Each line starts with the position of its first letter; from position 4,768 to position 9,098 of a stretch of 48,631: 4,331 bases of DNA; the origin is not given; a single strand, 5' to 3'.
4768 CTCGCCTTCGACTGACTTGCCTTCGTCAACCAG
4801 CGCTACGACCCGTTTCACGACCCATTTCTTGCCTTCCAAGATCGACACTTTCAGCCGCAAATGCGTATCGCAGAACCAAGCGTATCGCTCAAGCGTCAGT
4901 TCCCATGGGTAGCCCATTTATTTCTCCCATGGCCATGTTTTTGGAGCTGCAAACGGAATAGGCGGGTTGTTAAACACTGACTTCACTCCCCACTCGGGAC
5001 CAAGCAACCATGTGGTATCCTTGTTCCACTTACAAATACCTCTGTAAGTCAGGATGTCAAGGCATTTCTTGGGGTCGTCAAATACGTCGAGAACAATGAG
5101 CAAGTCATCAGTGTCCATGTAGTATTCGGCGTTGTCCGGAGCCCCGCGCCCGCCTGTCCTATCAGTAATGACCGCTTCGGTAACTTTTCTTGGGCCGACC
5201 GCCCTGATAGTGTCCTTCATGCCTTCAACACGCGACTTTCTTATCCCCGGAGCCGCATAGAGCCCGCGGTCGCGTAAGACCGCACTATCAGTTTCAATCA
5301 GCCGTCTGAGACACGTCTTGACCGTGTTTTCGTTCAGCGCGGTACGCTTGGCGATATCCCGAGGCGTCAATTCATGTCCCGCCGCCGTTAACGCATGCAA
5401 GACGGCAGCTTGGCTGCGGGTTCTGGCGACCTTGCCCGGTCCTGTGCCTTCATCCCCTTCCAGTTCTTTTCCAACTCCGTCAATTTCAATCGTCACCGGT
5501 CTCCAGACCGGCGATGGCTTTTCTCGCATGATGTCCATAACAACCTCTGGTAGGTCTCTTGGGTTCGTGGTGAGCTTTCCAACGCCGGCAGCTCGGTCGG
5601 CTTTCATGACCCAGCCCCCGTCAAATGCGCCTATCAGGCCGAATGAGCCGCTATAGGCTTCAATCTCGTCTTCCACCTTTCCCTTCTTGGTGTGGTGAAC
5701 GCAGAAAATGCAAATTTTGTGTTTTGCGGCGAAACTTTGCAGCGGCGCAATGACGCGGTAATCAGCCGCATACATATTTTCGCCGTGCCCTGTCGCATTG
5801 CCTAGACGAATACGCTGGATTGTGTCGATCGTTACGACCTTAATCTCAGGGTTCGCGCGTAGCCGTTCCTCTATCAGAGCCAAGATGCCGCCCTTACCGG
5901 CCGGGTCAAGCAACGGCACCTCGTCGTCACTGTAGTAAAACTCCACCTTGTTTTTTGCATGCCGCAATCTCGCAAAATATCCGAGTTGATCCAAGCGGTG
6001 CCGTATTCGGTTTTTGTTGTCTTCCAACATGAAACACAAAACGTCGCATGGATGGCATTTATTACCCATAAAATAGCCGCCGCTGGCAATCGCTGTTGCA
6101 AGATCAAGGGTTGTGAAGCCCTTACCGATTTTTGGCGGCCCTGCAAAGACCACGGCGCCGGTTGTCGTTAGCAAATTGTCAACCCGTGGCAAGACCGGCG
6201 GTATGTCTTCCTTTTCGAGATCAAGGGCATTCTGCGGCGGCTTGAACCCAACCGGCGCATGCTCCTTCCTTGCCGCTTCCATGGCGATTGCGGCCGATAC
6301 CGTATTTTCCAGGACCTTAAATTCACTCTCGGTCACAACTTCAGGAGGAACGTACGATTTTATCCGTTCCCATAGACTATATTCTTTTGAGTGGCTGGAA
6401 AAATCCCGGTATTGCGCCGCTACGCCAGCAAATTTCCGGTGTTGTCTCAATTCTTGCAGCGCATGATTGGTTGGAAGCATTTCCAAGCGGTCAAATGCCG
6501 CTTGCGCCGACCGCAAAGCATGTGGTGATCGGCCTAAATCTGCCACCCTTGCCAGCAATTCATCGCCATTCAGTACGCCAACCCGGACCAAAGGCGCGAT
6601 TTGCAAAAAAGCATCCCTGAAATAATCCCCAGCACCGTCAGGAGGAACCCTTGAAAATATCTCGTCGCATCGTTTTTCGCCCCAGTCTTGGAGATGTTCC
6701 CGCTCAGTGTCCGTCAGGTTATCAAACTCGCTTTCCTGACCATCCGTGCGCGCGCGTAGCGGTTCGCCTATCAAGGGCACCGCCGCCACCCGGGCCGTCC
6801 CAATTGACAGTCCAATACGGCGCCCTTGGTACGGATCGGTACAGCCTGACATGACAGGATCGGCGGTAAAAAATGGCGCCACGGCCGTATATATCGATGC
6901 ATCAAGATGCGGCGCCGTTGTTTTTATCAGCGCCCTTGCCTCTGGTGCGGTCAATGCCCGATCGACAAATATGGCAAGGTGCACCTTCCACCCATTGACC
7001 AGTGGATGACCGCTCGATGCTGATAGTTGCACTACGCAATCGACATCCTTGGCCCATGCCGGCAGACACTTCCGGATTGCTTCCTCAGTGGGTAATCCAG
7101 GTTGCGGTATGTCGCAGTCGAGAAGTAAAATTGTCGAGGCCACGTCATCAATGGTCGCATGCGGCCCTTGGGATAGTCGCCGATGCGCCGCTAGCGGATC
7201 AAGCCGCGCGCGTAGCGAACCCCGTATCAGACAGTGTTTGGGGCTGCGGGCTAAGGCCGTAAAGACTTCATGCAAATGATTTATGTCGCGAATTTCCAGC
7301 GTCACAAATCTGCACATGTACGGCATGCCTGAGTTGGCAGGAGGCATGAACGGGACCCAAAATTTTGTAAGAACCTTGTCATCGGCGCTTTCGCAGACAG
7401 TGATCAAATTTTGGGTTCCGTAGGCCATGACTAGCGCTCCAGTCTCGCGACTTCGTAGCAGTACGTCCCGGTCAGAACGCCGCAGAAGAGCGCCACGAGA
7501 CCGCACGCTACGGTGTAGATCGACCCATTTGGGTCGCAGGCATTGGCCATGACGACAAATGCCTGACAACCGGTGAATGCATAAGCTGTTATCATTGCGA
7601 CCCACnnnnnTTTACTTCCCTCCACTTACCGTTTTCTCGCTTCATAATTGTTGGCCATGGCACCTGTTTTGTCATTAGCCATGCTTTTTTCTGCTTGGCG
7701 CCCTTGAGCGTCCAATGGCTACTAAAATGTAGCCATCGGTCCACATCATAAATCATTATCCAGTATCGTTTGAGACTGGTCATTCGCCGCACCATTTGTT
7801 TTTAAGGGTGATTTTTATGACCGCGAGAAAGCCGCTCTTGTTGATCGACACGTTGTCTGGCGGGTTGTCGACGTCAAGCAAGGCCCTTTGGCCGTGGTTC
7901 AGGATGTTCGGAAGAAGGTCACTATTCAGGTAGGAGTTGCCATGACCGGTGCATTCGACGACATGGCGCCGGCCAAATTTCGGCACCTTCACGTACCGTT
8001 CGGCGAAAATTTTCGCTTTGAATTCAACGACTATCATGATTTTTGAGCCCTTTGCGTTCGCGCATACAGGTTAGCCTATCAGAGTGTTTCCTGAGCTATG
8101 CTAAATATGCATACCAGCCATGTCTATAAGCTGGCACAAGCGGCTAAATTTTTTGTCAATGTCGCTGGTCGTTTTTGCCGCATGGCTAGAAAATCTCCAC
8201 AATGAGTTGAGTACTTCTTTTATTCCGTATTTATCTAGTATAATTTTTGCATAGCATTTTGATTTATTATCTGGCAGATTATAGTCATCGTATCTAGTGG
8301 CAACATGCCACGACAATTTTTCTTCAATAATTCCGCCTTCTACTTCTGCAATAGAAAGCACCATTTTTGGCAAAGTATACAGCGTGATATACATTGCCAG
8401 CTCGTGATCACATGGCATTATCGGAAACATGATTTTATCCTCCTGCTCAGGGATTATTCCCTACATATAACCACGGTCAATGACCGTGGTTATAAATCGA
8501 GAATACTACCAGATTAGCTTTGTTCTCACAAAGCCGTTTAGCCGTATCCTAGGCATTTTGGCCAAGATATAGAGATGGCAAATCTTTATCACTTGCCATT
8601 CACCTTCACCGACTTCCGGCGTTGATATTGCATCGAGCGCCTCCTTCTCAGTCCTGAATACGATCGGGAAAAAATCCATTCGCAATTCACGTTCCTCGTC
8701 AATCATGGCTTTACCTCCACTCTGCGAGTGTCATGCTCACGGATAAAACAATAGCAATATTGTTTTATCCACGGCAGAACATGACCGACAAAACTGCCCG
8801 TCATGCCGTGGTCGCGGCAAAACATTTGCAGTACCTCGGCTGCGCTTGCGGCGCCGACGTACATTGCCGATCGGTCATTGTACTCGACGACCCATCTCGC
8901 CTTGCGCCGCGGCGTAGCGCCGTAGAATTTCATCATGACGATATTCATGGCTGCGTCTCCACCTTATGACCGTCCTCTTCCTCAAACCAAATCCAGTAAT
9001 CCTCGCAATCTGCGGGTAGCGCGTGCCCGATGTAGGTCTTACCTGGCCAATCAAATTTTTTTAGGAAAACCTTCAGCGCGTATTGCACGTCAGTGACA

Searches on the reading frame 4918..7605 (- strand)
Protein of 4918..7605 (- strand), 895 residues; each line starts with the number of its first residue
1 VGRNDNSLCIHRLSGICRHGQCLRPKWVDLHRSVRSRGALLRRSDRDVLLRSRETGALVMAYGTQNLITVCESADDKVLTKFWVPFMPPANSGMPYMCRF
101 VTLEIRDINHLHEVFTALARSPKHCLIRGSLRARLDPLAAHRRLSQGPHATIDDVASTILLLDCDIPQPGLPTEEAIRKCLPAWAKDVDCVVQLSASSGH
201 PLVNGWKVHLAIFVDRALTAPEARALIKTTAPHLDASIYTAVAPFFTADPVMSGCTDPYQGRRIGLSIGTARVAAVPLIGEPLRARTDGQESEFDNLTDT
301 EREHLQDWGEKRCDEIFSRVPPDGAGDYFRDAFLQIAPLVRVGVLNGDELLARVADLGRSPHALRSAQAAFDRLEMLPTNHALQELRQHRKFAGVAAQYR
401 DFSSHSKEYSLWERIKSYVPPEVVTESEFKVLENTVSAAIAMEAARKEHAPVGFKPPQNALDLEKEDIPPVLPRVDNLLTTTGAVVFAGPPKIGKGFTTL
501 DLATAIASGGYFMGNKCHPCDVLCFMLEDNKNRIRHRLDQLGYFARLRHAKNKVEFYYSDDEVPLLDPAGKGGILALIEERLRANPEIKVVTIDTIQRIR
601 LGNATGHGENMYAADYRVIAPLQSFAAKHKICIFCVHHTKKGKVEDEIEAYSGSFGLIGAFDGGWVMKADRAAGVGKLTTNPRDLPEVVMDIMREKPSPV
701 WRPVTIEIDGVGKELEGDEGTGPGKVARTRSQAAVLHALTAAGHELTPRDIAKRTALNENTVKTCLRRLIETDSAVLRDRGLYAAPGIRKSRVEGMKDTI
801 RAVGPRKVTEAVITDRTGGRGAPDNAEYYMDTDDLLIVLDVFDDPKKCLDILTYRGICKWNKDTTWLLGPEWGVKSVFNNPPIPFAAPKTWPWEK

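Call 8: search_protein_families(library=pfam, proteins=[window:4918-7605:-], max_evalue=0.01)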
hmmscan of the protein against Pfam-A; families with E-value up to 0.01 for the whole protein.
window:4918-7605:- (895 aa): 4 families
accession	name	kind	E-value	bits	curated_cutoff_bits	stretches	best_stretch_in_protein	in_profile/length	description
PF13481.12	AAA_25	-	2.6e-21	76.6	27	1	462-642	13-193/195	AAA domain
PF12802.13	MarR_2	-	0.00017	22.1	27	1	729-772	4-47/61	MarR family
PF13412.12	HTH_24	-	0.00033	20.6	21.9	1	735-771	8-43/48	Winged helix-turn-helix DNA-binding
PF09339.16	HTH_IclR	-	0.0014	18.8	22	1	734-771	7-44/52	IclR helix-turn-helix domain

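Call 9: search_protein_families(library=phrogs, proteins=[window:4918-7605:-], max_evalue=0.001)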
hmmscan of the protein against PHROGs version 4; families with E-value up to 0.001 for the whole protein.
window:4918-7605:- (895 aa): 11 families
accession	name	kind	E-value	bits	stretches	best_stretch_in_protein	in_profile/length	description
phrog_3123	-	unknown function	8e-14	52.1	1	475-656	334-525/583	-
phrog_239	-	DNA, RNA and nucleotide metabolism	3.8e-12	46.9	1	416-654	313-540/801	DNA primase/helicase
phrog_906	-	DNA, RNA and nucleotide metabolism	4.7e-12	46.5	1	453-673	498-702/872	DNA polymerase/primase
phrog_2597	-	DNA, RNA and nucleotide metabolism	4.7e-08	33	1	470-643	357-518/747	DNA primase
phrog_16950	-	DNA, RNA and nucleotide metabolism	5.2e-08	32.2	1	173-261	122-212/843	DNA primase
phrog_25693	-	unknown function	2.1e-06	27.6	1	464-661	32-232/405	-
phrog_13004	-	unknown function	3.1e-06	27.2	1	471-667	125-320/363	-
phrog_1284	-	unknown function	4.3e-06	27.3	1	474-647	27-192/306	-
phrog_19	-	DNA, RNA and nucleotide metabolism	2.5e-05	24.3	1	485-646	356-513/621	DnaB-like replicative helicase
phrog_6012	-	DNA, RNA and nucleotide metabolism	0.00019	21.8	1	383-647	47-301/447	DNA helicase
phrog_3228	-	DNA, RNA and nucleotide metabolism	0.00074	18.9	1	462-664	351-551/766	replicative helicase-primase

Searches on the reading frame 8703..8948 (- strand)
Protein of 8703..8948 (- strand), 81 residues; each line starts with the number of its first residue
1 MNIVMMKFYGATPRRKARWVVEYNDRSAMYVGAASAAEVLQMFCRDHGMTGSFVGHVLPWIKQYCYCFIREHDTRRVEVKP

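Call 50: search_protein_families(library=pfam, proteins=[window:8703-8948:-], max_evalue=0.05)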
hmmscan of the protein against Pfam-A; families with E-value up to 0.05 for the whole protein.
window:8703-8948:- (81 aa): 1 family
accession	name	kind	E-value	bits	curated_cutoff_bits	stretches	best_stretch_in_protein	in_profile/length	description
PF03013.19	Pyr_excise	-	0.018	15.8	23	1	28-77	22-73/81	Pyrimidine dimer DNA glycosylase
